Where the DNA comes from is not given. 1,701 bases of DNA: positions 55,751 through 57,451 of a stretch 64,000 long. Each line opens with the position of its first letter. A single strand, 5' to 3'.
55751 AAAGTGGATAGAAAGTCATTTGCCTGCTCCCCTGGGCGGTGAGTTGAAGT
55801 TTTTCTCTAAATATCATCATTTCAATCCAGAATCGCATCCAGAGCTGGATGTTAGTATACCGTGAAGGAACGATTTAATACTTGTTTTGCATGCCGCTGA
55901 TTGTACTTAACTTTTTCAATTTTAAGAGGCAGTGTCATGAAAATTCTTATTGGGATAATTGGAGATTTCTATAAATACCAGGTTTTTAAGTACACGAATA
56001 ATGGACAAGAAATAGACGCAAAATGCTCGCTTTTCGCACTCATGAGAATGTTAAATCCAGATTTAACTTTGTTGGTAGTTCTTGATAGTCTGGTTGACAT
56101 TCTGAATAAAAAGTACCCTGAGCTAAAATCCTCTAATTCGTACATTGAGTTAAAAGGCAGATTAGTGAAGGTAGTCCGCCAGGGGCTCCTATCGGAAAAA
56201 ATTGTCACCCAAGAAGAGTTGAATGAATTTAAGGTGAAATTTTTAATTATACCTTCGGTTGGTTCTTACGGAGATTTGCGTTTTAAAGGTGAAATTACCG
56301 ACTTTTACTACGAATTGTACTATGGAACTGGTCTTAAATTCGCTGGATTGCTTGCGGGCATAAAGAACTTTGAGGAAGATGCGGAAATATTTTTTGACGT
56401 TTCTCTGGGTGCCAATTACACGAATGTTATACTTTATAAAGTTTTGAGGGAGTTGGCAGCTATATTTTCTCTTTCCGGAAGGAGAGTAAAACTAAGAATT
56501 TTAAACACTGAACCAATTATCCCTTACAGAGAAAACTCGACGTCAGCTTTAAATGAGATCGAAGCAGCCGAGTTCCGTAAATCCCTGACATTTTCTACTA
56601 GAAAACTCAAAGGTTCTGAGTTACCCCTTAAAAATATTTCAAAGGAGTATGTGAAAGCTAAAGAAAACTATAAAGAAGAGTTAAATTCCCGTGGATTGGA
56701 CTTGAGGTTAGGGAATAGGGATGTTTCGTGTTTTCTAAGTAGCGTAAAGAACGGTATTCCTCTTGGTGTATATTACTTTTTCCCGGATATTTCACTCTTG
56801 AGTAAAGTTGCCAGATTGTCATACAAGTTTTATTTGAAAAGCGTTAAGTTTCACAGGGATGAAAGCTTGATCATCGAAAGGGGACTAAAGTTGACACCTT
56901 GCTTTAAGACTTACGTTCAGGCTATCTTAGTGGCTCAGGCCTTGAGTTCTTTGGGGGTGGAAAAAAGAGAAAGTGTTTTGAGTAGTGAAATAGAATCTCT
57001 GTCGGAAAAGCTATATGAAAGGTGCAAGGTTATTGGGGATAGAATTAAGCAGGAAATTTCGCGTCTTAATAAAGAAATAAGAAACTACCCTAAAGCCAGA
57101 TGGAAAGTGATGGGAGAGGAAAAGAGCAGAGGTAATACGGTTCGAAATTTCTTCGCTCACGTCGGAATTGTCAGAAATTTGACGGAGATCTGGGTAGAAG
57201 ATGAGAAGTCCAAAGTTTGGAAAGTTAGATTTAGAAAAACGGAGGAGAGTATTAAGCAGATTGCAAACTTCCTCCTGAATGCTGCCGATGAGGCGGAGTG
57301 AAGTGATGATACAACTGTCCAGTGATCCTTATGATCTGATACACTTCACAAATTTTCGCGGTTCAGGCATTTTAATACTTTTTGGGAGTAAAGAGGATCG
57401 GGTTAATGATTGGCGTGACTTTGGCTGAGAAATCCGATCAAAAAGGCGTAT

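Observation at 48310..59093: Island is a decayed type III-A CRISPR-Cas locus retaining an intact CARF-HEPN RNase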

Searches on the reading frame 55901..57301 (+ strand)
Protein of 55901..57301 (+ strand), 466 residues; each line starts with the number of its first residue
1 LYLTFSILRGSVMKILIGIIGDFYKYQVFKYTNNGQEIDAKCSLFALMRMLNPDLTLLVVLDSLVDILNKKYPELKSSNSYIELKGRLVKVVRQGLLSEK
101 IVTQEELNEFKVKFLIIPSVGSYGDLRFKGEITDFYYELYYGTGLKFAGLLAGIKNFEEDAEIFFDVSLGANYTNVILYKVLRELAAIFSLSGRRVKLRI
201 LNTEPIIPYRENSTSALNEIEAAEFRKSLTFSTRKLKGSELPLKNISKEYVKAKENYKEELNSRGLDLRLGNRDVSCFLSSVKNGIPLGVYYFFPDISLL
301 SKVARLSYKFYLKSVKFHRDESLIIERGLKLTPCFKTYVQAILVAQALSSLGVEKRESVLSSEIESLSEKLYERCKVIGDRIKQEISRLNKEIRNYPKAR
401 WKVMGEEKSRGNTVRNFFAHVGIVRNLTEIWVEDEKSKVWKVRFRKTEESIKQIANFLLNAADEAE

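Call 3: search_protein_families(library=pfam, proteins=[window:55901-57301:+], max_evalue=0.1)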
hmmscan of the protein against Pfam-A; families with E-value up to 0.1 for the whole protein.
window:55901-57301:+ (466 aa): 2 families
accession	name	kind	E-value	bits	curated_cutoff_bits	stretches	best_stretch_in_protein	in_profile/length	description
PF22230.1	Csx1_CARF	-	1.5e-22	81.1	24.7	1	15-205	1-163/163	CRISPR system endoribonuclease Csx1, CARF domain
PF09455.15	Csx1_HEPN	-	1.1e-05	26.1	23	1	382-436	7-65/71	CRISPR system endoribonuclease Csx1, HEPN domain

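Call 4: search_protein_families(library=ncbifam, proteins=[window:55901-57301:+], max_evalue=0.1)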
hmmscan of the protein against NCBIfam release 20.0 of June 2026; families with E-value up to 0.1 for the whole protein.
window:55901-57301:+ (466 aa): 3 families
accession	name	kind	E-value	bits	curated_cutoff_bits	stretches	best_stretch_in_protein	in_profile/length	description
TIGR01897.1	cas_MJ1666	equivalog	1e-41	143.5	110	1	13-451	1-416/417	CRISPR-associated CARF protein Csx1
TIGR01565.1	homeo_ZF_HD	subfamily_domain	0.0018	18.1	57.45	1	397-436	21-57/58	homeobox domain, ZF-HD class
NF009859.0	PRK13322.1-4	equivalog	0.066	12.8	379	0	345-395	21-71/249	pantothenate kinase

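Call 16: find_encoding_contigs(protein=window:55901-57301:+, flank=10000, max_places=6)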
Protein window:55901-57301:+ (466 aa): no gene with exactly this product is on record in the collection.

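Call 17: find_encoding_contigs(protein=window:55937-57301:+, flank=10000, max_places=6)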
Protein window:55937-57301:+ (454 aa): no gene with exactly this product is on record in the collection.

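Call 30: list_cluster_members(proteins=[P0001, window:55937-57301:+, window:51476-52915:+, window:50575-51492:+, window:49857-50627:+, window:55620-55865:+, window:60447-61754:-])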
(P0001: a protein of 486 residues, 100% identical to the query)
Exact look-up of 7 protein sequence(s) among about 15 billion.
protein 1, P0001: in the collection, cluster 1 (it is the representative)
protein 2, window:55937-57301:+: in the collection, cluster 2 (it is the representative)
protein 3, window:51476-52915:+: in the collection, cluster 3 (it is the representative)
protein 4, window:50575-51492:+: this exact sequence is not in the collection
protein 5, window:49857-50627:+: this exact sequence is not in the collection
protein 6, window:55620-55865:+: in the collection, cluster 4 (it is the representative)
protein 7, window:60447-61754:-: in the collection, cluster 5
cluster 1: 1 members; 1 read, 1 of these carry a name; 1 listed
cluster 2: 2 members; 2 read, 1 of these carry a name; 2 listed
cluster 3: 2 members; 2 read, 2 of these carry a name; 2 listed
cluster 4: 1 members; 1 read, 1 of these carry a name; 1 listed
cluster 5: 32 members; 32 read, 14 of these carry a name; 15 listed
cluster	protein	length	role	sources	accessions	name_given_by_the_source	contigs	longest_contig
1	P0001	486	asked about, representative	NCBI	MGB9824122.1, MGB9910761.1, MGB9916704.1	MAG: SAVED domain-containing protein [Candidatus Hydrothermia bacterium]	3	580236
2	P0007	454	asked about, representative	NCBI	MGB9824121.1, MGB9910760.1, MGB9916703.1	MAG: CRISPR-associated CARF protein Csx1 [Candidatus Hydrothermia bacterium]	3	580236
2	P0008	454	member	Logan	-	-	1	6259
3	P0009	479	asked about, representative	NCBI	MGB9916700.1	MAG: SAVED domain-containing protein [Candidatus Hydrothermia bacterium]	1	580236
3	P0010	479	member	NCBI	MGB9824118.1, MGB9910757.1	MAG: SAVED domain-containing protein [Candidatus Hydrothermia bacterium]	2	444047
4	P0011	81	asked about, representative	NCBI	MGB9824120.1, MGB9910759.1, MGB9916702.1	MAG: HD domain-containing protein [Candidatus Hydrothermia bacterium]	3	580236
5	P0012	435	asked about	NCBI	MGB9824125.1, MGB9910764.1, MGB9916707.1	MAG: asparagine--tRNA ligase [Candidatus Hydrothermia bacterium]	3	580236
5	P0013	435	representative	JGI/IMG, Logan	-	asparaginyl-tRNA synthetase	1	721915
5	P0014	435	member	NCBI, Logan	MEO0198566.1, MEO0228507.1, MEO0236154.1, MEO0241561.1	MAG: asparagine--tRNA ligase [candidate division WOR-3 bacterium]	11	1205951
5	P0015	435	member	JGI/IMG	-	asparaginyl-tRNA synthetase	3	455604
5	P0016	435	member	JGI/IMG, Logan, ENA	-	asparaginyl-tRNA synthetase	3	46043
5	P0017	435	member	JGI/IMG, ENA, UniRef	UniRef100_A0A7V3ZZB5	Asparagine--tRNA ligase n=1 Tax=candidate division WOR-3 bacterium TaxID=2052148 ...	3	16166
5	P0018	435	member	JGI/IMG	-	asparaginyl-tRNA synthetase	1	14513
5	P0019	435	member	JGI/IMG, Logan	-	asparaginyl-tRNA synthetase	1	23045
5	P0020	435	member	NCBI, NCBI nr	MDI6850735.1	MAG: asparagine--tRNA ligase [bacterium] | asparagine--tRNA ligase [bacterium]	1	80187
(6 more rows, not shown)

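Call 92: search_solved_structures(query=window:55937-57301:+, max_evalue=0.01, show_alignments=1)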
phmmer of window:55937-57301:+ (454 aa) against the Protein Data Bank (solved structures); distinct sequences matched with E-value up to 0.01: 6.
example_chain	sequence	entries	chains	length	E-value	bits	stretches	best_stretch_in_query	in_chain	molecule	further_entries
6o6t_A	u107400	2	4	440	3.2e-15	59.3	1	1-422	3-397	Csm6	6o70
6o6s_A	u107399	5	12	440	6.1e-15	58.4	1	1-422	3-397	Csm6 | Uncharacterized protein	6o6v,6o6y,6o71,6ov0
6o6x_A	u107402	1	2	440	4.9e-14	55.4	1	1-422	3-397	Csm6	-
4eog_A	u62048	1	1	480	1e-13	54.4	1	1-194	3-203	Putative uncharacterized protein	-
6o6z_A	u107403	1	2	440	1.1e-13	54.3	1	1-420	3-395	Csm6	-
2i71_A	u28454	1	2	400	3.4e-07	32.9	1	3-270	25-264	Hypothetical protein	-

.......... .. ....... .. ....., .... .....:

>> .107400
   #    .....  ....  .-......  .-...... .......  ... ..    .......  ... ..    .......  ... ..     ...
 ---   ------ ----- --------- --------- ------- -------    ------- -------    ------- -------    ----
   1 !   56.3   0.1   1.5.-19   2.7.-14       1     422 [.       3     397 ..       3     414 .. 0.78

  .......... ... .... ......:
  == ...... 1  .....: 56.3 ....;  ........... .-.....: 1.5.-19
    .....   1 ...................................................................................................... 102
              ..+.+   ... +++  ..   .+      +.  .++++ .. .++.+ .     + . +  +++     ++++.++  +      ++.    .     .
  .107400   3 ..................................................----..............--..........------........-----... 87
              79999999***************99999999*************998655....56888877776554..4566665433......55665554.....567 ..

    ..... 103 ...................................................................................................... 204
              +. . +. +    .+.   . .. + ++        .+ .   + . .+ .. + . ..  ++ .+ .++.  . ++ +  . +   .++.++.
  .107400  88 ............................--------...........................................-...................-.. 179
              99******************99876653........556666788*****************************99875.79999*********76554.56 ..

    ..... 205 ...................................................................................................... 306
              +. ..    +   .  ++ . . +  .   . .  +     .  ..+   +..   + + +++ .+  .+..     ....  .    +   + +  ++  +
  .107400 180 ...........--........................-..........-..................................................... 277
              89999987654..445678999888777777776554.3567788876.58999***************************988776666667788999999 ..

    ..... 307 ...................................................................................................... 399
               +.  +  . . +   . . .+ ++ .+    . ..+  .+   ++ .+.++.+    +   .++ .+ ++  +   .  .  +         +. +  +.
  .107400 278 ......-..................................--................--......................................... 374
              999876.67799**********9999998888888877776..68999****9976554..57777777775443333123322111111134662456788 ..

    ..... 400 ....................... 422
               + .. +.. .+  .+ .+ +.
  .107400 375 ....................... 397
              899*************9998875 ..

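Call 116: search_protein_families(library=padloc, proteins=[window:55937-57301:+], max_evalue=0.01)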
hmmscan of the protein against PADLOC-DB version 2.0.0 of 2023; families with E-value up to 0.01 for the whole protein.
window:55937-57301:+ (454 aa): 16 families
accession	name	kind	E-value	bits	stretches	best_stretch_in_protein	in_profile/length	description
PDLC01035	Csx1/Csm6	-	9.2e-53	178.1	1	1-446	1-394/396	CARF+HEPN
PDLC01341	Csx1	-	1.1e-50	171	1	1-424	1-349/354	CAS-III; associated_signaling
PDLC01950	CARF9--CARF_HEPN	-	1.4e-50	170.4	1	1-444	1-373/383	-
PDLC01273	Csx1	-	6.8e-47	158.7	1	1-438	1-377/380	CAS-III; associated_signaling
PDLC01164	CARF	-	7.5e-43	145.3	1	2-436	1-337/342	CARF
PDLC01448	Csm6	-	1.2e-32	112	1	1-423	2-276/279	CAS-III; associated_signaling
PDLC01963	CARF9--CARF_HEPN_TM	-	6.3e-29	99.2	1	1-423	1-326/342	-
PDLC01953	CARF9--CARF_HEPN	-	4.7e-18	63.6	1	1-426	1-356/370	-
PDLC01284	Csx1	-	5.4e-18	63.9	1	3-381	1-283/289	CAS-III; associated_signaling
PDLC01621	Csx1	-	2.1e-15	55.2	1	4-410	1-339/340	CAS-III; associated_signaling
PDLC01959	CARF9--CARF_HEPN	-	2.3e-15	54.6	1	4-418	6-409/436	-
PDLC01958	CARF9--CARF_HEPN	-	1.3e-14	51.9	1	4-419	6-394/416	-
PDLC01951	CARF9--CARF_HEPN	-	2.9e-14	51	1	55-448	58-439/441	-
PDLC01949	CARF9--CARF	-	2e-10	38.9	1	1-187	1-170/247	-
PDLC01952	CARF9--CARF_HEPN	-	2.1e-07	28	1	1-110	1-103/450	-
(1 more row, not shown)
